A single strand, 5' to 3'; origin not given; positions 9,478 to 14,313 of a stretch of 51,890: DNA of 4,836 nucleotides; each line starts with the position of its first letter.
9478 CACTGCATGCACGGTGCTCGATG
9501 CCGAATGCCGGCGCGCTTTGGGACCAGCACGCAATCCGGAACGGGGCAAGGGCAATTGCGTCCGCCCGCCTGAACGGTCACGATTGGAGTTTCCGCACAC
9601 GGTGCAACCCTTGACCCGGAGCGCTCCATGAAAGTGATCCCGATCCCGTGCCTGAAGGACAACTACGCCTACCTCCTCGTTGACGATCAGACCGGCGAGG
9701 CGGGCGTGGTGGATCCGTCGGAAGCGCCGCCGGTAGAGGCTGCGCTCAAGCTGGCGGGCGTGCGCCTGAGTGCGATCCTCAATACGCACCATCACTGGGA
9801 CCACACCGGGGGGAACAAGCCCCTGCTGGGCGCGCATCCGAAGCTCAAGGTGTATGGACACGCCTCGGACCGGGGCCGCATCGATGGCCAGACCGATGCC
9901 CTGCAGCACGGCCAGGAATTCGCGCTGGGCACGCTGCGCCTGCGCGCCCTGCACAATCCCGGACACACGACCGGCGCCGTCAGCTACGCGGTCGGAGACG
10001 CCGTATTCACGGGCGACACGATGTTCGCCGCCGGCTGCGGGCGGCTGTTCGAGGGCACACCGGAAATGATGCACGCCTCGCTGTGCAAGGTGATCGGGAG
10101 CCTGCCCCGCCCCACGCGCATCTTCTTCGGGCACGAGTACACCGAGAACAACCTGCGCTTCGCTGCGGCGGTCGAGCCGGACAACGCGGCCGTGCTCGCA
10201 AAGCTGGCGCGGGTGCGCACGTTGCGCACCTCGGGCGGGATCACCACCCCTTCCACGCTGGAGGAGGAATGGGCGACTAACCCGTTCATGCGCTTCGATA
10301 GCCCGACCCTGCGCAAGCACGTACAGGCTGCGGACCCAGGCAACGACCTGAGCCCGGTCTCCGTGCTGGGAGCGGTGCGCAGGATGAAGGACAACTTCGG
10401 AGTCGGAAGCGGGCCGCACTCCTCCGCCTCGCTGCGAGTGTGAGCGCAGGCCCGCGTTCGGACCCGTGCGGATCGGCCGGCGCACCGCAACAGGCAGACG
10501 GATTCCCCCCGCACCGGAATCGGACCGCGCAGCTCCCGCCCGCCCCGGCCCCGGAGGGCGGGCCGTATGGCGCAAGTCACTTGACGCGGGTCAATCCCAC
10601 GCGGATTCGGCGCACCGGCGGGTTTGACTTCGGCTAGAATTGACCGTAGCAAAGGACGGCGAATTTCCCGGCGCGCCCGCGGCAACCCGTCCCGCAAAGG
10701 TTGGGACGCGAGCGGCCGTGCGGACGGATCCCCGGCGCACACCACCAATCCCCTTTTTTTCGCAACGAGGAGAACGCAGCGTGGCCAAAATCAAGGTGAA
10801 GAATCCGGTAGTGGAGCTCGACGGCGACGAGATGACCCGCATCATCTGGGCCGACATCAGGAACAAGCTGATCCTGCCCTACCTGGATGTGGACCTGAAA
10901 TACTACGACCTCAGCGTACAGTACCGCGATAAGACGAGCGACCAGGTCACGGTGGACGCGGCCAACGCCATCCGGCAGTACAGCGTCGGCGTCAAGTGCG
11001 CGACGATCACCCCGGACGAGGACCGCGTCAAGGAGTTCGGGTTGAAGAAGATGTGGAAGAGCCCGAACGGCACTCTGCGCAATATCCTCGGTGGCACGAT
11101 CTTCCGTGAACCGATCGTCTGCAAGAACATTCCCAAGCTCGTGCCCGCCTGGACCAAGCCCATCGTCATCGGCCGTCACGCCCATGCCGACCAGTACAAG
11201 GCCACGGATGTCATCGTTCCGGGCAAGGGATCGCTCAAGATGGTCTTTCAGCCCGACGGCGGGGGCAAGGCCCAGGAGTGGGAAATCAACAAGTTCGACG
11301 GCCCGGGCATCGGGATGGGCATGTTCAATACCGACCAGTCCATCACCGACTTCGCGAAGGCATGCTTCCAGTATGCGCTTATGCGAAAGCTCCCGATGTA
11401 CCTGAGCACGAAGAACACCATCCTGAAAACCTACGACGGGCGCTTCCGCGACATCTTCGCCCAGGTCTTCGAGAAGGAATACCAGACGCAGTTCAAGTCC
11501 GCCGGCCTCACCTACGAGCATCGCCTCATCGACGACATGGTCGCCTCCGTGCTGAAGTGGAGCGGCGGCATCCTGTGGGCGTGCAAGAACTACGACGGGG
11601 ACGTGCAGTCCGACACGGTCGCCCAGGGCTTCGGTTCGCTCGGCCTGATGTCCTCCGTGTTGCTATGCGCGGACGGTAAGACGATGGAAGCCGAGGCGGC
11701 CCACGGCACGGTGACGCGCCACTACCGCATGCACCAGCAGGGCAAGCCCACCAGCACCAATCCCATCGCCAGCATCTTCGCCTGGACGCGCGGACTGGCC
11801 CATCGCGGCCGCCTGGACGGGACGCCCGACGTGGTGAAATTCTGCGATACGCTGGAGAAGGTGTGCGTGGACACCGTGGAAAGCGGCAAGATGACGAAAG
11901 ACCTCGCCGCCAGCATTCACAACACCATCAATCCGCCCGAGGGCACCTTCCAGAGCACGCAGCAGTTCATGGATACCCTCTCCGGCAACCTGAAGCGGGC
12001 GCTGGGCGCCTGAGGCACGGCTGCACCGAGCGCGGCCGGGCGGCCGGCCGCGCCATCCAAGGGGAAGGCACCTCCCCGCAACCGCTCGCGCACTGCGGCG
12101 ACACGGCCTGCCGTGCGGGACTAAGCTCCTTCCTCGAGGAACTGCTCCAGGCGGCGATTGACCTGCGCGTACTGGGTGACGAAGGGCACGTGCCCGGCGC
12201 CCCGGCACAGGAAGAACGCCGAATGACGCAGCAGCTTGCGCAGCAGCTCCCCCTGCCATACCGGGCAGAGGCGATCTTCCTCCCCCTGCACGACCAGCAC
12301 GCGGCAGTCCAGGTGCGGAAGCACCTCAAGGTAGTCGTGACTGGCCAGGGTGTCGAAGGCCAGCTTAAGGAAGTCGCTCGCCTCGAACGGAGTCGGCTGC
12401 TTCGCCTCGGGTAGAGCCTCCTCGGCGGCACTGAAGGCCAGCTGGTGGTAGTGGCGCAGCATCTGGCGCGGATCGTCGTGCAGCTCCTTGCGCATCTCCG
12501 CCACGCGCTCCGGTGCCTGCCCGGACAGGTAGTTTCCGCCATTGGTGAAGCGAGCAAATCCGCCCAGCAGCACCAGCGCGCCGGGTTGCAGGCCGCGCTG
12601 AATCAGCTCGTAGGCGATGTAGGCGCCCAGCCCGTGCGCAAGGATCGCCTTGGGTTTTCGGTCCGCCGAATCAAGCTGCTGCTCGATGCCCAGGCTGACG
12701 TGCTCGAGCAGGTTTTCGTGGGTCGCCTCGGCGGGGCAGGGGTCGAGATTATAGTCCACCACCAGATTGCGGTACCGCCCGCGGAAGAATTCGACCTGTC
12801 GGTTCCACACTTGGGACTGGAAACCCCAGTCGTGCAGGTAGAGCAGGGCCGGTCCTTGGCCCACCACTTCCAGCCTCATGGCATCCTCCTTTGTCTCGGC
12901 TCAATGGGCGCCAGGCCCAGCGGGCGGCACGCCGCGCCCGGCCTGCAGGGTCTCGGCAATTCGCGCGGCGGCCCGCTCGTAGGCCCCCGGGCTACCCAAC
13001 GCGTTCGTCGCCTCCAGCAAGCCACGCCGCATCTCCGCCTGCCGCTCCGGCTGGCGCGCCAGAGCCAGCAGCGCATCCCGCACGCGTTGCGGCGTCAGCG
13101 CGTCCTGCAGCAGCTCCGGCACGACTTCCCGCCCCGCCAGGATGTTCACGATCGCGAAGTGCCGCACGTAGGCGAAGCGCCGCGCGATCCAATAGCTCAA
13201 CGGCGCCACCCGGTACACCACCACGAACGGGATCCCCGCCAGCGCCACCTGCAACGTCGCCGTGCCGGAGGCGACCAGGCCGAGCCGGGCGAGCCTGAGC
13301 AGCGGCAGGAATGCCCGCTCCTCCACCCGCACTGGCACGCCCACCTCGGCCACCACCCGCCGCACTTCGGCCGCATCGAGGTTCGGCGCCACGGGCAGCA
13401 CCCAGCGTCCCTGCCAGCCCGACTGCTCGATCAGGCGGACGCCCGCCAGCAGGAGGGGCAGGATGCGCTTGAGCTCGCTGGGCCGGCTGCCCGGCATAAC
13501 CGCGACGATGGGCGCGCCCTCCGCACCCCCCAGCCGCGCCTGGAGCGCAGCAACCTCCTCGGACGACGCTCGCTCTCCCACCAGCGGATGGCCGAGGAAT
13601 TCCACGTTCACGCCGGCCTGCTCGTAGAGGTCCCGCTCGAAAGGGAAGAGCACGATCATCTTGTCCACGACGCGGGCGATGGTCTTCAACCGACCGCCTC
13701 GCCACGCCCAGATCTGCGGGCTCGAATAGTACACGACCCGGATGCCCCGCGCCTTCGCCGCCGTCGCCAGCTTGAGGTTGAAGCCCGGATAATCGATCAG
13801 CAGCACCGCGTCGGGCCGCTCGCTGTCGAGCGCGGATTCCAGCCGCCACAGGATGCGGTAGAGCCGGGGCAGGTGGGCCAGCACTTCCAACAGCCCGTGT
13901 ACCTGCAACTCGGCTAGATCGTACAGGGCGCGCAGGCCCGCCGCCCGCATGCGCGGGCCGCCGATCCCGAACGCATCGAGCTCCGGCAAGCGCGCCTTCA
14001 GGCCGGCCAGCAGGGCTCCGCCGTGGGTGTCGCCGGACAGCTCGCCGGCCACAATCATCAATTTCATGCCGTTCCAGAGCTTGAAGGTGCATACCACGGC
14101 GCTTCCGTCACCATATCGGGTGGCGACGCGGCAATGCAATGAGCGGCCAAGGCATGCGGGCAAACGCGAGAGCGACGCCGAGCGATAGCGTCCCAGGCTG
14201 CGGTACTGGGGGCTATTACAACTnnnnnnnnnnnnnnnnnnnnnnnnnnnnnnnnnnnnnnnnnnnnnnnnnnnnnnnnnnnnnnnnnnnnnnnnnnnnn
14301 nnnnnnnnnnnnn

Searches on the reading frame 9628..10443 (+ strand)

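Call 11: search_protein_families(library=pfam, proteins=[window:9628-10443:+], max_evalue=0.001)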
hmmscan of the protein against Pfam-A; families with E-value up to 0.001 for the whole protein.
window:9628-10443:+ (271 aa): 3 families
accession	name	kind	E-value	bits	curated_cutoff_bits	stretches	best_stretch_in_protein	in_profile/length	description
PF16123.11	HAGH_C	-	1e-26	93.5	25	1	170-257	1-83/83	Hydroxyacylglutathione hydrolase C-terminus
PF00753.33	Lactamase_B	-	3e-16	60.4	22.7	1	13-157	7-178/196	Metallo-beta-lactamase superfamily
PF12706.13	Lactamase_B_2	-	5.3e-05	23.4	27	1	43-133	27-146/200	Beta-lactamase superfamily domain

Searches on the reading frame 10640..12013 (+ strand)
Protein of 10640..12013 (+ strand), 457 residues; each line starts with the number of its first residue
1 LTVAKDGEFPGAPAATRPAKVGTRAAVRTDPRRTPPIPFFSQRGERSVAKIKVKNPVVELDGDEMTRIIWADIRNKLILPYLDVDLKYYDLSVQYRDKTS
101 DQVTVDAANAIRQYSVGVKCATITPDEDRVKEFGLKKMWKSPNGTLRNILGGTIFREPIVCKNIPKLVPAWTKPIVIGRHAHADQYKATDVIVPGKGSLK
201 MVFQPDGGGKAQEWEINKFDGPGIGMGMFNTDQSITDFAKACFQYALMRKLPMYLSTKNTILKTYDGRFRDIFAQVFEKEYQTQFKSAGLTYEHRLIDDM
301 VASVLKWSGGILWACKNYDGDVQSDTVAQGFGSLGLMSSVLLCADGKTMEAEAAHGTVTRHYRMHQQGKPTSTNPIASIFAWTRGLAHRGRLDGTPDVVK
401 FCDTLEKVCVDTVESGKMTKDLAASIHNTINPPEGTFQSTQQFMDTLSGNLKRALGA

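Call 11: search_protein_families(library=pfam, proteins=[window:10640-12013:+], max_evalue=0.001)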
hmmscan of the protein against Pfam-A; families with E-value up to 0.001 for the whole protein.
window:10640-12013:+ (457 aa): 1 family
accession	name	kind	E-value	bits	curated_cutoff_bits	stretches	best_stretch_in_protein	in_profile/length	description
PF00180.25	Iso_dh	-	2.7e-59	201.6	27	1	53-436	2-337/348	Isocitrate/isopropylmalate dehydrogenase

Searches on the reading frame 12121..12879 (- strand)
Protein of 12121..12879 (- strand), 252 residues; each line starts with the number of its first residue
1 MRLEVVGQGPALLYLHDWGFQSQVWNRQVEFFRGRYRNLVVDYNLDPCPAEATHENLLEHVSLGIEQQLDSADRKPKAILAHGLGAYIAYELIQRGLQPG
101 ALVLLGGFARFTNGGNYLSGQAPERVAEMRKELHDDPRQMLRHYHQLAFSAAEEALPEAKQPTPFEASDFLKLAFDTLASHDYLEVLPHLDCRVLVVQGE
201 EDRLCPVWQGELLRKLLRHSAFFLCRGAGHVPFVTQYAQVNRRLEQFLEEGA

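Call 11: search_protein_families(library=pfam, proteins=[window:12121-12879:-], max_evalue=0.001)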
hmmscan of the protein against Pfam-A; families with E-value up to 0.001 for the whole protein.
window:12121-12879:- (252 aa): 3 families
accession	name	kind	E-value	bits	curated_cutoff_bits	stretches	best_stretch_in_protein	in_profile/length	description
PF12697.13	Abhydrolase_6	-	1.6e-11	45.7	26.3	1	12-242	1-216/217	Alpha/beta hydrolase family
PF08386.16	Abhydrolase_4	-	4.3e-05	24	21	1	191-251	34-94/103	TAP-like protein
PF00975.26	Thioesterase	-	0.00036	21.3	26.4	1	51-141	42-136/226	Thioesterase domain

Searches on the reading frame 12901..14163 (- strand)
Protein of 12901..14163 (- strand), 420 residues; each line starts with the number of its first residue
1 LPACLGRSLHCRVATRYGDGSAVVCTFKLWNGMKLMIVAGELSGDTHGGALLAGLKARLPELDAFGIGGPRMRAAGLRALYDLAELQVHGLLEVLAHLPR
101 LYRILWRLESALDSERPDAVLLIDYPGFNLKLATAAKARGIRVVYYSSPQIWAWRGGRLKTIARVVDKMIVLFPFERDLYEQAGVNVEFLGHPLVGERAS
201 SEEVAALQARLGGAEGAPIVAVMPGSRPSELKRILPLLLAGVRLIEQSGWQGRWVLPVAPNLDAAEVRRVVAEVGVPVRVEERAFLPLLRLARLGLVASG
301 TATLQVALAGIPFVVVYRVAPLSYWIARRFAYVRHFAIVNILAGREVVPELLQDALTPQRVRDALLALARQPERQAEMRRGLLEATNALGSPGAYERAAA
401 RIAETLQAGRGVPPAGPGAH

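Call 11: search_protein_families(library=pfam, proteins=[window:12901-14163:-], max_evalue=0.001)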
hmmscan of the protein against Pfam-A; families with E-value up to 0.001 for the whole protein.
window:12901-14163:- (420 aa): 1 family
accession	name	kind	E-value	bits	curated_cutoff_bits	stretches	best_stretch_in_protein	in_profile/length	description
PF02684.21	LpxB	-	2e-85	287.3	22.6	1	36-379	2-348/374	Lipid-A-disaccharide synthetase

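Call 55: find_homologous_proteins(query=window:12901-14163:-, max_evalue=1e-30)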
Query window:12901-14163:- (420 aa): 5872 proteins with E <= 1e-30 among 8000 candidates; the best 120 are listed.
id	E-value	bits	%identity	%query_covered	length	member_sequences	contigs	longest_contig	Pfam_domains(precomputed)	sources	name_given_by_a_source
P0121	4.1e-243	825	100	92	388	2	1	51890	PF02684.22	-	-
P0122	8.5e-213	725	90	90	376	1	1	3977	PF02684.22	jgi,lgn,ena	-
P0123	1.3e-211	721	89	91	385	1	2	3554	PF02684.22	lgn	-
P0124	2.1e-183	628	79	89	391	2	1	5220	PF02684.22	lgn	-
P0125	1.6e-182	625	78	90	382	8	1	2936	PF02684.22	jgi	jgi:lipid-A-disaccharide synthase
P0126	4.3e-180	617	77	89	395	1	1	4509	PF02684.22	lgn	-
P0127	3.2e-177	608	74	91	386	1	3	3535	PF02684.22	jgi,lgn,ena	-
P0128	2.3e-172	592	73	89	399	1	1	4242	PF02684.22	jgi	jgi:lipid-A-disaccharide synthase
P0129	1.0e-163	563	72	86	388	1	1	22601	PF02684.22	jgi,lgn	jgi:lipid-A-disaccharide synthase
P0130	2.5e-163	562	73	86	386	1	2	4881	PF02684.22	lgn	-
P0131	4.4e-162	558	73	88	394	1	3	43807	PF02684.22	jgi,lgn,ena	jgi:lipid-A-disaccharide synthase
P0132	1.8e-161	556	72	87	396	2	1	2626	PF02684.22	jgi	jgi:lipid-A-disaccharide synthase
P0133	5.7e-160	551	70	87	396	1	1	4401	PF02684.22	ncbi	-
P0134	6.4e-160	551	71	86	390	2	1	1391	PF02684.22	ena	-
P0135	3.3e-158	545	67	86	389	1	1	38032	PF02684.22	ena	-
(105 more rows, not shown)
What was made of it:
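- Closest known: DsbA-like protein selenoprotein family, 'form 1'. Different: This copy comes from an uncultured lineage that looks SAR324/Lambdaproteobacteria-like (call 55) and is unannotated.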
